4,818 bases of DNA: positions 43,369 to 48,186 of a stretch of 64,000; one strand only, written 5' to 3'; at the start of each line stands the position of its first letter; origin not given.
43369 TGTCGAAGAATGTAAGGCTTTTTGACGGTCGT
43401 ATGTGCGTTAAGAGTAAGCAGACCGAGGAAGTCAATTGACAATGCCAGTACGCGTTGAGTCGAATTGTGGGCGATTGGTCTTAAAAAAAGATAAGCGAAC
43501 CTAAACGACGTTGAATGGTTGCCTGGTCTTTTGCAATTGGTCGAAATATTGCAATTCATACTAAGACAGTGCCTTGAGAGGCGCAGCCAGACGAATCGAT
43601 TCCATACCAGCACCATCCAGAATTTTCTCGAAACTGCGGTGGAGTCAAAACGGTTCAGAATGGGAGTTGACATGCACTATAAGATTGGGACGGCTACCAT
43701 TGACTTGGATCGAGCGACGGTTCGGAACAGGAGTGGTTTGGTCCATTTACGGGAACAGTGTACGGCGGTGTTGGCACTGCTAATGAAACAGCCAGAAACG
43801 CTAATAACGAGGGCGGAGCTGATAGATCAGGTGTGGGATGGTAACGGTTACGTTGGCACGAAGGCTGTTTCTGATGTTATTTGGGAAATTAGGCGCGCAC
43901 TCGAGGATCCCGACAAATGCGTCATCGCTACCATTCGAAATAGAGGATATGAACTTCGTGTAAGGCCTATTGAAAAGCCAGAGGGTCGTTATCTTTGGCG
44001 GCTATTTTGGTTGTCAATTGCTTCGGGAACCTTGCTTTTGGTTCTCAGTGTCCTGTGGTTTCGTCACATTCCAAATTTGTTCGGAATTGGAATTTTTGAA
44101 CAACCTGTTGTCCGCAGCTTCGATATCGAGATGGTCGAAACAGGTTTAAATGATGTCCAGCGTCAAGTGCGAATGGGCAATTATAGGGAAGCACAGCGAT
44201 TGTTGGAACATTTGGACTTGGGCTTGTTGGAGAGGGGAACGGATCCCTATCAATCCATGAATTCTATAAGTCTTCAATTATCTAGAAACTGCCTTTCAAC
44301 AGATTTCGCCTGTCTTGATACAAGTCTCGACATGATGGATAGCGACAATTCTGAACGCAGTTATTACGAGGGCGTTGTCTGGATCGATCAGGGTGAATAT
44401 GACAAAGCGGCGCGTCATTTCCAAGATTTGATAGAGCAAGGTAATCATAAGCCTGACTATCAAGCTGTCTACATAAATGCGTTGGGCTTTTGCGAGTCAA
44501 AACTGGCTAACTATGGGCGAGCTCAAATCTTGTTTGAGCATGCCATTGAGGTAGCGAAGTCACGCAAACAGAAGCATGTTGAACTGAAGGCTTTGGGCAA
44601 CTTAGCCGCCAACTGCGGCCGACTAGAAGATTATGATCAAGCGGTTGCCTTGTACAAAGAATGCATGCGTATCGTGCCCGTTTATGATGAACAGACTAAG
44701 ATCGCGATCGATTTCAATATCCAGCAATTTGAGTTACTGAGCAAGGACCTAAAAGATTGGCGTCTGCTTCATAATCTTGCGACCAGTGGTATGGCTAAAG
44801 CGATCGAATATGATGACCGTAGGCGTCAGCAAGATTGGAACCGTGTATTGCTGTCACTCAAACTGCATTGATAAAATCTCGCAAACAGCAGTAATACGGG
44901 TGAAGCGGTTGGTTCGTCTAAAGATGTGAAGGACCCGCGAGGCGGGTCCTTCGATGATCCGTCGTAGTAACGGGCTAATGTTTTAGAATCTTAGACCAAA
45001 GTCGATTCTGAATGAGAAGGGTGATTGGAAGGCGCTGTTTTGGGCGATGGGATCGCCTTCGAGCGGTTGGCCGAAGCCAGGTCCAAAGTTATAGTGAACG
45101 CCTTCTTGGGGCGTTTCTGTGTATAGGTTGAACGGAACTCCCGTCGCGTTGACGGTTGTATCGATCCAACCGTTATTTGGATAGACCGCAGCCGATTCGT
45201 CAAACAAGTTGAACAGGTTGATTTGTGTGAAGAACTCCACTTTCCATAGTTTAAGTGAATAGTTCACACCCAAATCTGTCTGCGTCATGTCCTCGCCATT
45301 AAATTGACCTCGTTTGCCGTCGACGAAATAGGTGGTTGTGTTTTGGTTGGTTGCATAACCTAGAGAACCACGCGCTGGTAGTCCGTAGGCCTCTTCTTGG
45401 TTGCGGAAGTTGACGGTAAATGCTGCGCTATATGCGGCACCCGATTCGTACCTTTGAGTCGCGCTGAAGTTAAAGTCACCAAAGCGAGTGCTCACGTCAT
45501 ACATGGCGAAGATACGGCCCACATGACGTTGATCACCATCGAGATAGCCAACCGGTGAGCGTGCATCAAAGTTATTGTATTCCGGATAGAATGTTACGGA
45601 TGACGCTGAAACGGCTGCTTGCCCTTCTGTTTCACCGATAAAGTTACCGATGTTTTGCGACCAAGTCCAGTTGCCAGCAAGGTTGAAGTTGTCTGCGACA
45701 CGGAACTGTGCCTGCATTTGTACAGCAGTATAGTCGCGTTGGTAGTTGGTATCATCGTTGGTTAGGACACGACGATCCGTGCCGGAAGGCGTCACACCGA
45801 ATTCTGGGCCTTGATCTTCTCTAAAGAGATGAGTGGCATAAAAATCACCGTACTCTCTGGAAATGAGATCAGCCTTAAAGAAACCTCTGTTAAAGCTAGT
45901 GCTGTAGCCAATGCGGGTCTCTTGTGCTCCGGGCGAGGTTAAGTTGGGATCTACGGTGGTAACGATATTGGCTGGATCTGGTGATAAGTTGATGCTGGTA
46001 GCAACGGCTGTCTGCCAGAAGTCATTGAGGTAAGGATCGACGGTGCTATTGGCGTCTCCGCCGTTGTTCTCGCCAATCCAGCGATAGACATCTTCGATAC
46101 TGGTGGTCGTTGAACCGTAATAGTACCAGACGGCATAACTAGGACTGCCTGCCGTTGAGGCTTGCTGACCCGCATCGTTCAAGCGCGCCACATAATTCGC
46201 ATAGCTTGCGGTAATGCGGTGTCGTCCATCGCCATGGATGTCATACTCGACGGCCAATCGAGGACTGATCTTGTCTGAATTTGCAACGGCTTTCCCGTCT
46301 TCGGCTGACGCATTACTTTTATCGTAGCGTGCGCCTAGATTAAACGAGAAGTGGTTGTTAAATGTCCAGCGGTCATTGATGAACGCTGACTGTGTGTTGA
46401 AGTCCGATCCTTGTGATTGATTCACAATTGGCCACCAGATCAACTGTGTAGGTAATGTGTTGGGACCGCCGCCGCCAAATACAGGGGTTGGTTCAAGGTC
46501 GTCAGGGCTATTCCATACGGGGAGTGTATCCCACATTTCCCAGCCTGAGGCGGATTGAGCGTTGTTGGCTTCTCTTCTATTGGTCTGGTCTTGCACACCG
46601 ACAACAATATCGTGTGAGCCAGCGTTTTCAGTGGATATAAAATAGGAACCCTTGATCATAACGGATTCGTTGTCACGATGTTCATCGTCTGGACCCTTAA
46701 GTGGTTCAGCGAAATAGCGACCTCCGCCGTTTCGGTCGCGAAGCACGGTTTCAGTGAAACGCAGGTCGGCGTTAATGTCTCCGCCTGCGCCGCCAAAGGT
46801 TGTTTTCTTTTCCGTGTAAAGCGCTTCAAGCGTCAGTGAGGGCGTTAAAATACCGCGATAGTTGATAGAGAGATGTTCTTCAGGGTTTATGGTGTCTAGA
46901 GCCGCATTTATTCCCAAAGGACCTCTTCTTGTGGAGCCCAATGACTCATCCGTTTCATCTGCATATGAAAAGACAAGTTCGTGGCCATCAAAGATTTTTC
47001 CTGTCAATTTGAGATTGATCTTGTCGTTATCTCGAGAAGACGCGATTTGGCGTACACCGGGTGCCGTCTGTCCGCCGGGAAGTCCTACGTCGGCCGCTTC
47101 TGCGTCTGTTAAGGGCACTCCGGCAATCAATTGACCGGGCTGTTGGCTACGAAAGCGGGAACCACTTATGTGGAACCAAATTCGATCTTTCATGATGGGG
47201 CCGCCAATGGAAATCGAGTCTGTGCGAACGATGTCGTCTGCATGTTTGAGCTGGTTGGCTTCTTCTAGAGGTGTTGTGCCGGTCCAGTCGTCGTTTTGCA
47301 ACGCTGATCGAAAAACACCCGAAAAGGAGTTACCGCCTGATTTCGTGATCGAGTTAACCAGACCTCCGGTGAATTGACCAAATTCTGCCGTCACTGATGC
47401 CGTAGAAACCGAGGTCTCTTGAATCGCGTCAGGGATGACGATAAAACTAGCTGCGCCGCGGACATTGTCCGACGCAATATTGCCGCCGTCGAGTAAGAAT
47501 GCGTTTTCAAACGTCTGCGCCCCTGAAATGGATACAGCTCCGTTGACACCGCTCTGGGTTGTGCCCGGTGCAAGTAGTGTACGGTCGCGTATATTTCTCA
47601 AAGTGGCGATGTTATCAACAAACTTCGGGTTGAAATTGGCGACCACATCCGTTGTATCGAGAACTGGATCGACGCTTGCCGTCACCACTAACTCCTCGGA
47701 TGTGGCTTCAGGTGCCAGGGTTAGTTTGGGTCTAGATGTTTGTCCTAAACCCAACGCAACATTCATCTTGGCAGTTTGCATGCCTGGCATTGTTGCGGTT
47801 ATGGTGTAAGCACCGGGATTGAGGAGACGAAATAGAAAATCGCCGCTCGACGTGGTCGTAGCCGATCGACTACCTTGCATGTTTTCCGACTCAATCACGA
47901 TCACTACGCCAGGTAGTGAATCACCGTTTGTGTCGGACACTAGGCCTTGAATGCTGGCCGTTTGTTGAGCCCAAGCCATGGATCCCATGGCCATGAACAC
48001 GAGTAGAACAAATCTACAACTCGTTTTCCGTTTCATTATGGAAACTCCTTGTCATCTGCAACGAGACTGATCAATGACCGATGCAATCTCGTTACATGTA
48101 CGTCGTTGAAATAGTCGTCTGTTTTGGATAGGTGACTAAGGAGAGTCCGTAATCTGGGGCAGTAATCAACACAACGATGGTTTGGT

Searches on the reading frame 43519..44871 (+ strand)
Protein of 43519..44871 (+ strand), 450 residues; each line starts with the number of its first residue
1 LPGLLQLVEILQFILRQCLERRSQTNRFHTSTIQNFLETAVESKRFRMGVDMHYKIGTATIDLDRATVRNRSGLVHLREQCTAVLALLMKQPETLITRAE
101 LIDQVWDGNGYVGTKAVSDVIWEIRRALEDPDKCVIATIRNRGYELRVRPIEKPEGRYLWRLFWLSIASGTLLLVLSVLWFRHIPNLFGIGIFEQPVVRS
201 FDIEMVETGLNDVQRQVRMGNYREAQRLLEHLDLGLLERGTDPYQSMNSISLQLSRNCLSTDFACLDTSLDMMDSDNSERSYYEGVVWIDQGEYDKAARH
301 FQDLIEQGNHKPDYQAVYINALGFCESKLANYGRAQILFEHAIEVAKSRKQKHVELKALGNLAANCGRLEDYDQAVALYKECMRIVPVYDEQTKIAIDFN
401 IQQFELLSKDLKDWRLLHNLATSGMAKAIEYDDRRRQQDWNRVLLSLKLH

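Call 13: search_protein_families(library=pfam, proteins=[window:43519-44871:+], max_evalue=0.001)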
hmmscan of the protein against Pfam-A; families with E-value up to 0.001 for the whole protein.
window:43519-44871:+ (450 aa): 10 families
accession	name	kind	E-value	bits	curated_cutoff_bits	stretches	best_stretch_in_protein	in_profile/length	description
PF13424.12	TPR_12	-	3.4e-13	50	30.1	2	317-385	5-74/77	Tetratricopeptide repeat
PF00486.34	Trans_reg_C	-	4e-13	49.7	26.2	1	75-146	4-77/77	Transcriptional regulatory protein, C terminal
PF07719.23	TPR_2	-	2.8e-10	39.9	27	0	282-306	5-29/34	Tetratricopeptide repeat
PF13176.12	TPR_7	-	3.4e-07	30.3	27.9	0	358-386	1-29/36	Tetratricopeptide repeat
PF00515.34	TPR_1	-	1.7e-05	24.9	27.8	0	357-385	2-30/34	Tetratricopeptide repeat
PF14559.12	TPR_19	-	1.8e-05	25.4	25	0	289-344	2-53/68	Tetratricopeptide repeat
PF09613.16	HrpB1_HrpK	-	1.8e-05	24.8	29.3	0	270-319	37-86/126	Bacterial type III secretion protein (HrpB1_HrpK)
PF13181.12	TPR_8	-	5.2e-05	23.5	25.7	0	357-385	2-30/34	Tetratricopeptide repeat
PF13374.12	TPR_10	-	0.00013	22.3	27.5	0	357-385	3-31/42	Tetratricopeptide repeat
PF07721.20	TPR_4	-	0.00085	20.2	27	0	285-301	8-24/26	Tetratricopeptide repeat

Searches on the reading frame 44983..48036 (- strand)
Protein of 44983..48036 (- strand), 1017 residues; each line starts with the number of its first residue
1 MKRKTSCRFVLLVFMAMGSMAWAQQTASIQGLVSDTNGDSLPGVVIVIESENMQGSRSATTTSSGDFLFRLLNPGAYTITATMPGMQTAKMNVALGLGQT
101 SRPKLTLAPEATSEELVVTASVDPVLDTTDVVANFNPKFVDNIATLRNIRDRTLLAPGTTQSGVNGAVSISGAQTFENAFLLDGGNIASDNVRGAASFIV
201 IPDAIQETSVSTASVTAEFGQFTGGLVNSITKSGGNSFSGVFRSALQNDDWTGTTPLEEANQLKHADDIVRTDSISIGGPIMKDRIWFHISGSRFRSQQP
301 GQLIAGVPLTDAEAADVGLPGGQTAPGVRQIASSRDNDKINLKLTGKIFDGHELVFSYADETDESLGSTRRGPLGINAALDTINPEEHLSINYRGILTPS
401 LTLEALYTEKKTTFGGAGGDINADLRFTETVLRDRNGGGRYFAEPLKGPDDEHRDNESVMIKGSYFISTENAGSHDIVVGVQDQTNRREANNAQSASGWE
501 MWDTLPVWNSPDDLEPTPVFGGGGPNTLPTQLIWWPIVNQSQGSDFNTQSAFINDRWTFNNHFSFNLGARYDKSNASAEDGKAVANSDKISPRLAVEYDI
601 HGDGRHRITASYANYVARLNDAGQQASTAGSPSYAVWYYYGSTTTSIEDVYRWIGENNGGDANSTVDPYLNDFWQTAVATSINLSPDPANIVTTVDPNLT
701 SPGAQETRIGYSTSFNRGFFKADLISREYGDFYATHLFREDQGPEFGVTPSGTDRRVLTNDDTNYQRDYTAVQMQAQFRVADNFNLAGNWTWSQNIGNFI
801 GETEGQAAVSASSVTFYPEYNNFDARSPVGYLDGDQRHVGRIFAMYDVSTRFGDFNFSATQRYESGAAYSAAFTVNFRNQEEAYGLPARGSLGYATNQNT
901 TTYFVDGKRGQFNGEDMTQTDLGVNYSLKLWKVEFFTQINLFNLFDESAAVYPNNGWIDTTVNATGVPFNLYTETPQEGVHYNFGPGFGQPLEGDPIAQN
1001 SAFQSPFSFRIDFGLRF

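Call 13: search_protein_families(library=pfam, proteins=[window:44983-48036:-], max_evalue=0.001)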
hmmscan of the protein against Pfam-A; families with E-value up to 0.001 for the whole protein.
window:44983-48036:- (1017 aa): 6 families
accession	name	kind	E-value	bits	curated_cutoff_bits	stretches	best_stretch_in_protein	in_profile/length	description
PF13620.12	CarboxypepD_reg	-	1.1e-16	61.4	32.3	1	28-107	1-81/82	Carboxypeptidase regulatory-like domain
PF25183.1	OMP_b-brl_4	-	3.7e-15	55.8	30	2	230-318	1-88/838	Outer membrane beta barrel domain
PF13715.12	CarbopepD_reg_2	-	3e-08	34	32.2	1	29-118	1-88/88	CarboxypepD_reg-like domain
PF00593.30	TonB_dep_Rec_b-barrel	-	8.2e-08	33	27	1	402-617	64-242/436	TonB dependent receptor-like, beta-barrel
PF17210.9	SdrD_B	-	0.00014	22.5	29.7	1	33-86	16-70/112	SdrD B-like domain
PF02369.22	Big_1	-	0.00067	20.2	34.9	0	21-92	13-89/93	Bacterial Ig-like domain (group 1)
